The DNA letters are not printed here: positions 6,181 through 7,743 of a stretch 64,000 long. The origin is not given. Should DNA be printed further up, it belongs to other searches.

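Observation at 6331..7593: GlmU homolog keeps a conserved acetyltransferase domain but has lost the uridyltransferase catalytic motifs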

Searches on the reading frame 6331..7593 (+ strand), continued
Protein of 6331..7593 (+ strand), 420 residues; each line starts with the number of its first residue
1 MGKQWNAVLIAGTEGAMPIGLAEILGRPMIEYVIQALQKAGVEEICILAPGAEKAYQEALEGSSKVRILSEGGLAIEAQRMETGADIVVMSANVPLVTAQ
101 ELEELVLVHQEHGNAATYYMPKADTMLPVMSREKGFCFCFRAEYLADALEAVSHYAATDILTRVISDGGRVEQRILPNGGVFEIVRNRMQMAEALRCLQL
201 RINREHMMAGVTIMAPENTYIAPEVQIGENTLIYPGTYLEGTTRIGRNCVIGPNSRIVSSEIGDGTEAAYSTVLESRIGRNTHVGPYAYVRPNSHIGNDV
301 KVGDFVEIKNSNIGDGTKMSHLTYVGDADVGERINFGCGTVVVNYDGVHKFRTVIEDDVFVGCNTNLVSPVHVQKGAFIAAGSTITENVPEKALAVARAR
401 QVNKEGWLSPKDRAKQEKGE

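Call 10: find_encoding_contigs(protein=window:6331-7593:+, flank=10000, max_places=6)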
Protein window:6331-7593:+ (420 aa): 17 contigs read that carry it; 6 places shown.
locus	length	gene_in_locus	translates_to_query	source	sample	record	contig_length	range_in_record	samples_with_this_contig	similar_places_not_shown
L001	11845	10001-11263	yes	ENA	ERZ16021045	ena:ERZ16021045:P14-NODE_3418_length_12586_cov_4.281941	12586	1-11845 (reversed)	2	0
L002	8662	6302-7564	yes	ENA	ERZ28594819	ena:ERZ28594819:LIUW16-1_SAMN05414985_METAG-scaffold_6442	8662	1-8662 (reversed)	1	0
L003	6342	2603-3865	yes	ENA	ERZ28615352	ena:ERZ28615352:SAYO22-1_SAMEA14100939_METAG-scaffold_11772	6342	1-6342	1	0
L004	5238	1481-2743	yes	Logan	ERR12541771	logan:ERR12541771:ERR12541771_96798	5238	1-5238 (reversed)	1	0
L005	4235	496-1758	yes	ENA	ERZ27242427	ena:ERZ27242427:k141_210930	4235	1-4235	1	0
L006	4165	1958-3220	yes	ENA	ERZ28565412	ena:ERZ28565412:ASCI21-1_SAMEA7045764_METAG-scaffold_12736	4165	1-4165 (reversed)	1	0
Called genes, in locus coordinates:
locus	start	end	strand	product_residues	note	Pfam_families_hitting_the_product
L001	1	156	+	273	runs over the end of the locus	PF00456:Transketolase_N, PF13292:DXP_synthase_N, PF00676:E1_dh, PF02775:TPP_enzyme_C (faint)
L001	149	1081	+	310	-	PF02779:Transket_pyr, PF02780:Transketolase_C, PF22613:Transketolase_C_1 (faint)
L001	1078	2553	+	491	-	PF00370:FGGY_N, PF02782:FGGY_C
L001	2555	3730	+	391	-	PF07690:MFS_1, PF12832:MFS_1_like, PF07690:MFS_1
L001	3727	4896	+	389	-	PF01545:Cation_efflux, PF16916:ZT_dimer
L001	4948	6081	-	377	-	PF13679:Methyltransf_32, PF05206:TRM13 (faint), PF13649:Methyltransf_25 (weak), PF13847:Methyltransf_31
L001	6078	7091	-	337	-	PF00308:Bac_DnaA (weak), PF01695:IstB_IS21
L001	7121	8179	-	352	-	PF07261:DnaB_2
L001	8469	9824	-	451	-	PF01225:Mur_ligase, PF08245:Mur_ligase_M, PF02875:Mur_ligase_C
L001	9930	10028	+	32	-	-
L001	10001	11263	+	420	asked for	PF12804:NTP_transf_3 (weak), PF25084:LbH_EIF2B, PF00132:Hexapep, PF14602:Hexapep_2 (faint), PF00132:Hexapep, PF25087:GMPPB_C, PF00132:Hexapep (weak)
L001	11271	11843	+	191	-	?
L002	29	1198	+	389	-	PF01545:Cation_efflux, PF16916:ZT_dimer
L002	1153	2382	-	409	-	PF13679:Methyltransf_32, PF05206:TRM13 (faint), PF13649:Methyltransf_25 (weak), PF13847:Methyltransf_31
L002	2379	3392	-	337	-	PF00308:Bac_DnaA (weak), PF01695:IstB_IS21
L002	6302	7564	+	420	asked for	PF12804:NTP_transf_3 (weak), PF25084:LbH_EIF2B, PF00132:Hexapep, PF14602:Hexapep_2 (faint), PF00132:Hexapep, PF25087:GMPPB_C, PF00132:Hexapep (weak)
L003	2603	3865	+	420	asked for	PF12804:NTP_transf_3 (weak), PF25084:LbH_EIF2B, PF00132:Hexapep, PF14602:Hexapep_2 (faint), PF00132:Hexapep, PF25087:GMPPB_C, PF00132:Hexapep (weak)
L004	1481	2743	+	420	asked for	PF12804:NTP_transf_3 (weak), PF25084:LbH_EIF2B, PF00132:Hexapep, PF14602:Hexapep_2 (faint), PF00132:Hexapep, PF25087:GMPPB_C, PF00132:Hexapep (weak)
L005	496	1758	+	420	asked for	PF12804:NTP_transf_3 (weak), PF25084:LbH_EIF2B, PF00132:Hexapep, PF14602:Hexapep_2 (faint), PF00132:Hexapep, PF25087:GMPPB_C, PF00132:Hexapep (weak)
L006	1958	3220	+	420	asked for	PF12804:NTP_transf_3 (weak), PF25084:LbH_EIF2B, PF00132:Hexapep, PF14602:Hexapep_2 (faint), PF00132:Hexapep, PF25087:GMPPB_C, PF00132:Hexapep (weak)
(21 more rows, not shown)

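Call 11: list_cluster_members(proteins=[window:6331-7593:+, P0001, P0002, P0005, P0006, P0008])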
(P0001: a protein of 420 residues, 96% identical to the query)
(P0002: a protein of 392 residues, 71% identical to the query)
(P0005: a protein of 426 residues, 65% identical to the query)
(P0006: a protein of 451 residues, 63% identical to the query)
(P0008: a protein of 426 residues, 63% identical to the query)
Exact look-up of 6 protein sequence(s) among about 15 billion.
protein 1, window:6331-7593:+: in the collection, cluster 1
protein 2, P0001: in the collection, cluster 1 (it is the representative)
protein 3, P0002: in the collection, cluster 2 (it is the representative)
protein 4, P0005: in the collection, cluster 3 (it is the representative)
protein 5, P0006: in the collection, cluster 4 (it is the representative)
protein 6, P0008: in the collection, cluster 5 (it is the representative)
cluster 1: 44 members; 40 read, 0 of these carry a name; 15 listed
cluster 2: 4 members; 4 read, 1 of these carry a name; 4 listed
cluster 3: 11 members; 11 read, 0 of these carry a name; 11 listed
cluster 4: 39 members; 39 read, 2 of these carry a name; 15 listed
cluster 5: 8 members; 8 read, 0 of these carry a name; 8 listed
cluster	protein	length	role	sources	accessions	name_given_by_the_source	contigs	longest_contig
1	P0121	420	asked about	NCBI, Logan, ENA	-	-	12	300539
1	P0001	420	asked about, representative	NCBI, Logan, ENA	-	-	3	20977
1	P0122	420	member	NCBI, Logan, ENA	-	-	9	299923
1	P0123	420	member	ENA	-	-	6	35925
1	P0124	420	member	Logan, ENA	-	-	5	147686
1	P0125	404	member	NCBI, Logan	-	-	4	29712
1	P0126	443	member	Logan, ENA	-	-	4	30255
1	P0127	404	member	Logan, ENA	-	-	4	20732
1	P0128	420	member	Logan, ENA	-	-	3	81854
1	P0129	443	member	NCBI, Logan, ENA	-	-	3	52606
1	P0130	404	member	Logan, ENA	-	-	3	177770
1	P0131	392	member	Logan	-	-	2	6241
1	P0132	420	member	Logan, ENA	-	-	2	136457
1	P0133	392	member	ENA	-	-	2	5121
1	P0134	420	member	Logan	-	-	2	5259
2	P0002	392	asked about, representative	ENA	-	-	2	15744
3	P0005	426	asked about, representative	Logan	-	-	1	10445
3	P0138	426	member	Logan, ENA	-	-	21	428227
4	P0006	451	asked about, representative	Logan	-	-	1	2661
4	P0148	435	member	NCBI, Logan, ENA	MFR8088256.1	MAG: bifunctional N-acetylglucosamine-1-phosphate ...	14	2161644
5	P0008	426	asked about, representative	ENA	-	-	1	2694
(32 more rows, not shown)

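Call 18: find_encoding_contigs(protein=P0148, flank=10000, max_places=2)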
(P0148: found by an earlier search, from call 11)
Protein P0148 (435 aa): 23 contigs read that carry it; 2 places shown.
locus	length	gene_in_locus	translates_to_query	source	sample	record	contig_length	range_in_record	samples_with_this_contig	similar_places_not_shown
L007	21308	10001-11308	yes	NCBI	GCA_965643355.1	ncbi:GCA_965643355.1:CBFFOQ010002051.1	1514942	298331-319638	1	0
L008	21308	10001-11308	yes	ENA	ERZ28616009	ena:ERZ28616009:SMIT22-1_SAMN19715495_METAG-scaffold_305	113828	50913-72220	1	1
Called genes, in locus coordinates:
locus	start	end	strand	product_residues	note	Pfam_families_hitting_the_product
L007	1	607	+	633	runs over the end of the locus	PF00704:Glyco_hydro_18, PF23916:TIM-barrel_EndoS (weak)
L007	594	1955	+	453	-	PF13167:GTP-bdg_N, PF16360:GTP-bdg_M, PF01926:MMR_HSR1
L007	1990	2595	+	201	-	PF01520:Amidase_3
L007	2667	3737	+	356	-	PF01300:Sua5_yciO_yrdC, PF03481:Sua5_C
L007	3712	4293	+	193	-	-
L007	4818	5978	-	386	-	PF13679:Methyltransf_32, PF05206:TRM13 (faint), PF13649:Methyltransf_25 (weak), PF13847:Methyltransf_31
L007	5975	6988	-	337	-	PF13401:AAA_22 (faint), PF00308:Bac_DnaA (weak), PF01695:IstB_IS21, PF13191:AAA_16 (weak), PF00004:AAA (weak)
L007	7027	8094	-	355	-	PF07261:DnaB_2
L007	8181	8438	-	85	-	-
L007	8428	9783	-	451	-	PF01225:Mur_ligase, PF08245:Mur_ligase_M, PF02875:Mur_ligase_C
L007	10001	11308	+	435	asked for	PF12804:NTP_transf_3 (weak), PF25084:LbH_EIF2B, PF25087:GMPPB_C (weak), PF00132:Hexapep, PF14602:Hexapep_2 (faint), PF00132:Hexapep (weak)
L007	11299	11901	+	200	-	PF01195:Pept_tRNA_hydro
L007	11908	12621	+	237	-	PF17757:UvrB_inter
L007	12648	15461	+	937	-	PF02559:CarD_TRCF_RID, PF00270:DEAD, PF04851:ResIII, PF00271:Helicase_C, PF03461:TRCF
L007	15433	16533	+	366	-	PF13145:Rotamase_2 (faint)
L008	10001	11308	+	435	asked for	PF12804:NTP_transf_3 (weak), PF25084:LbH_EIF2B, PF25087:GMPPB_C (weak), PF00132:Hexapep, PF14602:Hexapep_2 (faint), PF00132:Hexapep (weak)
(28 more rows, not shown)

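Call 19: find_encoding_contigs(protein=P0138, flank=10000, max_places=2)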
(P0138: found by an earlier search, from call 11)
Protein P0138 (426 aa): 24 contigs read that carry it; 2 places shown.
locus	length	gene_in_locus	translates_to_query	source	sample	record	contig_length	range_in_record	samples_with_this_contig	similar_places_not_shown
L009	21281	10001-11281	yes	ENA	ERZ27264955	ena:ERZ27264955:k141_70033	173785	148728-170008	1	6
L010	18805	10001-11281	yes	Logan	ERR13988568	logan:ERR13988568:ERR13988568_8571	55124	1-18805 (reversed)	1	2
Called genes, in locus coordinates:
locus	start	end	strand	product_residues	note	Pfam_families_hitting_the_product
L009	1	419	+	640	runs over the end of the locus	PF00704:Glyco_hydro_18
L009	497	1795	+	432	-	PF13167:GTP-bdg_N, PF16360:GTP-bdg_M, PF03193:RsgA_GTPase (faint), PF00025:Arf (weak), PF00009:GTP_EFTU (faint), PF01926:MMR_HSR1, PF02421:FeoB_N (weak)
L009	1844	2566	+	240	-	PF01520:Amidase_3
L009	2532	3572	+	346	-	PF01300:Sua5_yciO_yrdC, PF03481:Sua5_C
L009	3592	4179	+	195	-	-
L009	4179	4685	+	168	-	PF03167:UDG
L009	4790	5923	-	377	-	PF13679:Methyltransf_32, PF05206:TRM13 (faint), PF13649:Methyltransf_25 (faint), PF13847:Methyltransf_31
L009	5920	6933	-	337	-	PF00308:Bac_DnaA (weak), PF01695:IstB_IS21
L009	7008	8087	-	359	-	PF07261:DnaB_2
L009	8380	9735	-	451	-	PF01225:Mur_ligase, PF08245:Mur_ligase_M, PF02875:Mur_ligase_C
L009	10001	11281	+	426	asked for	PF12804:NTP_transf_3 (weak), PF14602:Hexapep_2 (faint), PF25084:LbH_EIF2B (weak), PF25087:GMPPB_C, PF00132:Hexapep (weak)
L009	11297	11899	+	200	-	PF01195:Pept_tRNA_hydro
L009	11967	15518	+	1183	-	PF17757:UvrB_inter, PF02559:CarD_TRCF_RID, PF00270:DEAD, PF04851:ResIII, PF00271:Helicase_C, PF03461:TRCF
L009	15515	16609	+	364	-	PF00639:Rotamase (weak)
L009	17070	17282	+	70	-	-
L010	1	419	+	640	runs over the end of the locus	PF00704:Glyco_hydro_18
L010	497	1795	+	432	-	PF13167:GTP-bdg_N, PF16360:GTP-bdg_M, PF03193:RsgA_GTPase (faint), PF00025:Arf (weak), PF00009:GTP_EFTU (faint), PF01926:MMR_HSR1, PF02421:FeoB_N (weak)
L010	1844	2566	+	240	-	PF01520:Amidase_3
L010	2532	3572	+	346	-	PF01300:Sua5_yciO_yrdC, PF03481:Sua5_C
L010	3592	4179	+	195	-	-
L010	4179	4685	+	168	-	PF03167:UDG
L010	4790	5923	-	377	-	PF13679:Methyltransf_32, PF05206:TRM13 (faint), PF13649:Methyltransf_25 (faint), PF13847:Methyltransf_31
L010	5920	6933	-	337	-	PF00308:Bac_DnaA (weak), PF01695:IstB_IS21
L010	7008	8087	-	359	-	PF07261:DnaB_2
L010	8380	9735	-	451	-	PF01225:Mur_ligase, PF08245:Mur_ligase_M, PF02875:Mur_ligase_C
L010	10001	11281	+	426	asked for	PF12804:NTP_transf_3 (weak), PF14602:Hexapep_2 (faint), PF25084:LbH_EIF2B (weak), PF25087:GMPPB_C, PF00132:Hexapep (weak)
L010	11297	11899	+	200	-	PF01195:Pept_tRNA_hydro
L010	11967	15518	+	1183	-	PF17757:UvrB_inter, PF02559:CarD_TRCF_RID, PF00270:DEAD, PF04851:ResIII, PF00271:Helicase_C, PF03461:TRCF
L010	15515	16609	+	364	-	PF00639:Rotamase (weak)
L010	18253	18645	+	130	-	PF18029:Glyoxalase_6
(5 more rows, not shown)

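Call 35: predict_structure(alignment_id=A2)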
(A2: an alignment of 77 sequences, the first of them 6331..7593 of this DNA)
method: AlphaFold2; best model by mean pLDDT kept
length: 420 residues; sequences in the alignment: 77
mean_pLDDT: 90.4   pTM: 0.84
mean pLDDT of the five models: 90.4, 87.1, 87.1, 85.9, 84.7
residues with pLDDT >= 90: 277; 70-90: 116; 50-70: 26; < 50: 1
segments of 3 or more residues with pLDDT < 50: none
pLDDT, mean of each block of 10 residues (from residue 1): 82 69 89 94 90 85 78 80 87 93 95 93 72 83 87 67 87 89 88 93 97 97 97 98 98 98 98 99 98 98 98 98 97 97 89 97 96 97 97 93 86 77
secondary structure, 60 per line:
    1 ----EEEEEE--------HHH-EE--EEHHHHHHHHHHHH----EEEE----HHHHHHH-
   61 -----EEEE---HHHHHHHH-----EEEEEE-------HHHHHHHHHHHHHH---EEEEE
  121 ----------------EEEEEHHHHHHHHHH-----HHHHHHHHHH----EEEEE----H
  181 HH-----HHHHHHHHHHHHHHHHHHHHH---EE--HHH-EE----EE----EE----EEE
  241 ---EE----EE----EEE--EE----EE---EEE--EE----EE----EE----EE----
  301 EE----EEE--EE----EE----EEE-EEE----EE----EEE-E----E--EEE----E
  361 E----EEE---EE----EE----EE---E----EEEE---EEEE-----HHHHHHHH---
elements in order: E5-10 H29-40 E45-48 H53-59 E66-69 H73-80 E86-91 H99-112 E116-120 E137-141 H142-151 H157-166 E171-175 H188-208 E238-240 E256-258 E272-274 E307-309 E324-326 E328-330 E341-343 E353-355 E366-368 E394-397 E401-404 H410-417

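Call 39: fold_search(model_id=the predicted structure, library=pdb)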
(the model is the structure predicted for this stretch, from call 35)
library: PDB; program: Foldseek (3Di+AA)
matches with E <= 10: 1308; with E <= 0.001: 689
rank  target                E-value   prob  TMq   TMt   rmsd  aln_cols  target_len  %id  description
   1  9dr4                  4.1e-33  1.00  0.68  0.64   7.3       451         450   34  Crystal structure of bifunctional GlmU from Staphylococcus aureus NCTC 8325 complexed with UTP, CoA and Glc 1-P (released 2025-05-14)
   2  9dqf                  1.0e-32  1.00  0.71  0.67   6.4       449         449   34  Crystal structure of bifunctional GlmU from Staphylococcus aureus NCTC 8325 complexed with acetyl CoA and citrate (released 2025-05-14)
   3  7kr9                  9.6e-31  1.00  0.78  0.73   7.4       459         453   30  Bifunctional enzyme GlmU bound to Zn(II) (released 2021-12-01)
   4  4ac3                  1.1e-30  1.00  0.81  0.75   7.2       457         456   30  S.pneumoniae GlmU in complex with an antibacterial inhibitor (released 2012-02-15)
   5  4k6r                  1.6e-30  1.00  0.80  0.73   7.8       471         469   31  Crystal structure of GlmU in complex with ATP (released 2014-04-16)
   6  3d8v                  3.4e-30  1.00  0.78  0.70   9.4       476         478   30  Crystal structure of GlmU from Mycobacterium tuberculosis in complex with uridine-diphosphate-N-acetylglucosamine (released 2009-03-10)
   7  1g95                  4.9e-30  1.00  0.81  0.77   5.9       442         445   30  CRYSTAL STRUCTURE OF S.PNEUMONIAE GLMU, APO FORM (released 2001-05-22)
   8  3spt                  5.7e-30  1.00  0.79  0.71   9.2       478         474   30  Crystal structure of GlmU from Mycobacterium tuberculosis in complex with ACETYL COENZYME A and URIDINE-DIPHOSPHATE-N-AC (released 2012-08-08)
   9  2oi6_A                7.3e-30  1.00  0.78  0.73   7.0       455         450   27  E. coli GlmU- Complex with UDP-GlcNAc, CoA and GlcN-1-PO4 (released 2007-06-19)
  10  1g97                  8.8e-30  1.00  0.80  0.76   4.7       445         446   30  S.PNEUMONIAE GLMU COMPLEXED WITH UDP-N-ACETYLGLUCOSAMINE AND MG2+ (released 2001-05-22)
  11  2oi6_B                8.8e-30  1.00  0.77  0.72   7.1       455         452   27  E. coli GlmU- Complex with UDP-GlcNAc, CoA and GlcN-1-PO4 (released 2007-06-19)
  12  6ge9                  1.3e-29  1.00  0.80  0.71   9.2       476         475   30  Structure of Mycobacterium tuberculosis GlmU bound to Glc-1P and Ac-CoA (released 2018-05-02)
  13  1hm8_A                1.8e-29  1.00  0.80  0.74   7.1       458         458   30  CRYSTAL STRUCTURE OF S.PNEUMONIAE N-ACETYLGLUCOSAMINE-1-PHOSPHATE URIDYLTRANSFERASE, GLMU, BOUND TO ACETYL COENZYME A (released 2001-11-30)
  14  3st8                  2.1e-29  1.00  0.79  0.71   9.3       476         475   31  Crystal structure of GlmU from Mycobacterium tuberculosis in complex with COENZYME A, GLUCOSAMINE 1-PHOSPHATE and URIDIN (released 2012-08-08)
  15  4aaw                  2.7e-29  1.00  0.82  0.76   7.3       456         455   29  S.pneumoniae GlmU in complex with an antibacterial inhibitor (released 2012-02-15)
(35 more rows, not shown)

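Call 44: find_encoding_contigs(protein=P0009, flank=10000, max_places=4)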
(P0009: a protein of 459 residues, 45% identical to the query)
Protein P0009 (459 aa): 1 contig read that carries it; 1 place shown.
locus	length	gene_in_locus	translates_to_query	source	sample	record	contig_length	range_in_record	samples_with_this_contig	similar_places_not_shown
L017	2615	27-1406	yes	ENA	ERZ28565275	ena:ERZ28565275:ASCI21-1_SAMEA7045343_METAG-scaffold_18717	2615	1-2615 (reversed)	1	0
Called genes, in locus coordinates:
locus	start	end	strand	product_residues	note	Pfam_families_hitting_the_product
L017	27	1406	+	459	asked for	PF00483:NTP_transferase, PF01128:IspD, PF02348:CTP_transf_3 (weak), PF12804:NTP_transf_3, PF25084:LbH_EIF2B, PF00132:Hexapep, PF00132:Hexapep (weak), PF00132:Hexapep, +3 more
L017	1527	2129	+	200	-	PF01195:Pept_tRNA_hydro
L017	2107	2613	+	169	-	?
